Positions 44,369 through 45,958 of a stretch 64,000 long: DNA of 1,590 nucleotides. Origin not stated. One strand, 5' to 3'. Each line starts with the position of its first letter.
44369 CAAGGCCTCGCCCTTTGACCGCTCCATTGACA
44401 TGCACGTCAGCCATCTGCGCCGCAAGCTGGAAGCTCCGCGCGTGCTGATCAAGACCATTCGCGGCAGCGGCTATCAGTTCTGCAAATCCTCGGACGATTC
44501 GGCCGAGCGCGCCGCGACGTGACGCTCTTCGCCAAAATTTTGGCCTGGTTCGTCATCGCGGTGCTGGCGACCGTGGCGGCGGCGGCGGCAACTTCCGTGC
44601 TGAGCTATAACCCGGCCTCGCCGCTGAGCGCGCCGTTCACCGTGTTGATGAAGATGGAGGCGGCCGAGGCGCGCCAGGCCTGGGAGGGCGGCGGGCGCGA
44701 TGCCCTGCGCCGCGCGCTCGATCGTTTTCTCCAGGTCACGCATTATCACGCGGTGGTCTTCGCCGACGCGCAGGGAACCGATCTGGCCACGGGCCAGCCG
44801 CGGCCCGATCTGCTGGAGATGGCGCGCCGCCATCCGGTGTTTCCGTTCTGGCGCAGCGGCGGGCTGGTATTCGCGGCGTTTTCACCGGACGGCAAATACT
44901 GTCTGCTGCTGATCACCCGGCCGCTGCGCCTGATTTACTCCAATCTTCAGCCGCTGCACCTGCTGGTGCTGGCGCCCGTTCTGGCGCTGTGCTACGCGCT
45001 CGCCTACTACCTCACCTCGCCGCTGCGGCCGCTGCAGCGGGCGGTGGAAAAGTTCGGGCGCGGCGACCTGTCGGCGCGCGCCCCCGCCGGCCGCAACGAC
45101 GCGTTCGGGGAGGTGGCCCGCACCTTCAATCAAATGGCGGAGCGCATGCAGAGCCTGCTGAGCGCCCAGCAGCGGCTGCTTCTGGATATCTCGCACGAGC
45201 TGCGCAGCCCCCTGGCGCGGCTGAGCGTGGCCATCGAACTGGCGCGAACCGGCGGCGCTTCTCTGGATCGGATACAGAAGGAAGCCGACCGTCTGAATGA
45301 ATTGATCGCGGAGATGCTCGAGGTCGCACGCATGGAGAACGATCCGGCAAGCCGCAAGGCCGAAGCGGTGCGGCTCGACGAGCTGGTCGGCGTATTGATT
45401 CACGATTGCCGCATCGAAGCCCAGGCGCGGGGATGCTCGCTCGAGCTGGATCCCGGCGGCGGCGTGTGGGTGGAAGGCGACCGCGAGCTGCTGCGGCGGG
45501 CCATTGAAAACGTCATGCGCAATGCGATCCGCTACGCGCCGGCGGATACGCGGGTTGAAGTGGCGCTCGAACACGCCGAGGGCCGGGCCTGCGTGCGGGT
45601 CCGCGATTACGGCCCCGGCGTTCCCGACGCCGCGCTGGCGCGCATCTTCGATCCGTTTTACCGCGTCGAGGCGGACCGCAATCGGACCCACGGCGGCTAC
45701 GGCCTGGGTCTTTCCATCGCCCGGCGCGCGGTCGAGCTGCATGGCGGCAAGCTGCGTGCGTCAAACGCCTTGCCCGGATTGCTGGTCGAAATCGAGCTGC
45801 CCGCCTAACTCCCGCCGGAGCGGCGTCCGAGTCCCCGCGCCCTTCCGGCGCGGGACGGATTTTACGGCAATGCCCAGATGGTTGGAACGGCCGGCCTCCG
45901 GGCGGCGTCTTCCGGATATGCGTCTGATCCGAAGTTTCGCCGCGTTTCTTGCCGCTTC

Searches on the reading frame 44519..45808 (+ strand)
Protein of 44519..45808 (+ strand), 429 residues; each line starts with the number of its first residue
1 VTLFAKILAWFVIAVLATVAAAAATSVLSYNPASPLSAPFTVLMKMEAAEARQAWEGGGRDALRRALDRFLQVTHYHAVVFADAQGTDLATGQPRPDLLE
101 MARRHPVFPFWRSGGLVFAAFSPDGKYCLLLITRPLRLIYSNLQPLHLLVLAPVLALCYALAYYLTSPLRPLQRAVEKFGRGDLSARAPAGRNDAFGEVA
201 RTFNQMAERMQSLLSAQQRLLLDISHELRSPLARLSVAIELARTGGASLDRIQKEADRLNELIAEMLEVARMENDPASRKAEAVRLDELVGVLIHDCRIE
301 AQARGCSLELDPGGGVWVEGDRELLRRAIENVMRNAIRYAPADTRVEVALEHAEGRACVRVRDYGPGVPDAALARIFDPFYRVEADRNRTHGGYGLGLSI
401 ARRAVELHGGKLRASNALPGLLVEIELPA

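Call 44: search_protein_families(library=pfam, proteins=[window:44519-45808:+], max_evalue=0.001)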
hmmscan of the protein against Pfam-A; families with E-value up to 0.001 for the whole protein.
window:44519-45808:+ (429 aa): 4 families
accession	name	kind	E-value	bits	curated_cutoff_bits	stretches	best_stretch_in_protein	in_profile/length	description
PF02518.31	HATPase_c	-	2.2e-25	89.7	26.4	1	320-428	1-108/111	Histidine kinase-, DNA gyrase B-, and HSP90-like ATPase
PF00672.30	HAMP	-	6.2e-12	46.1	25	1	161-211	2-52/53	HAMP domain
PF00512.31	HisKA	-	7e-12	45.7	26.9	1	217-274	2-65/66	His Kinase A (phospho-acceptor) domain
PF13581.12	HATPase_c_2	-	9.1e-06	26.1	27.4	1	325-398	32-104/127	Histidine kinase-like ATPase domain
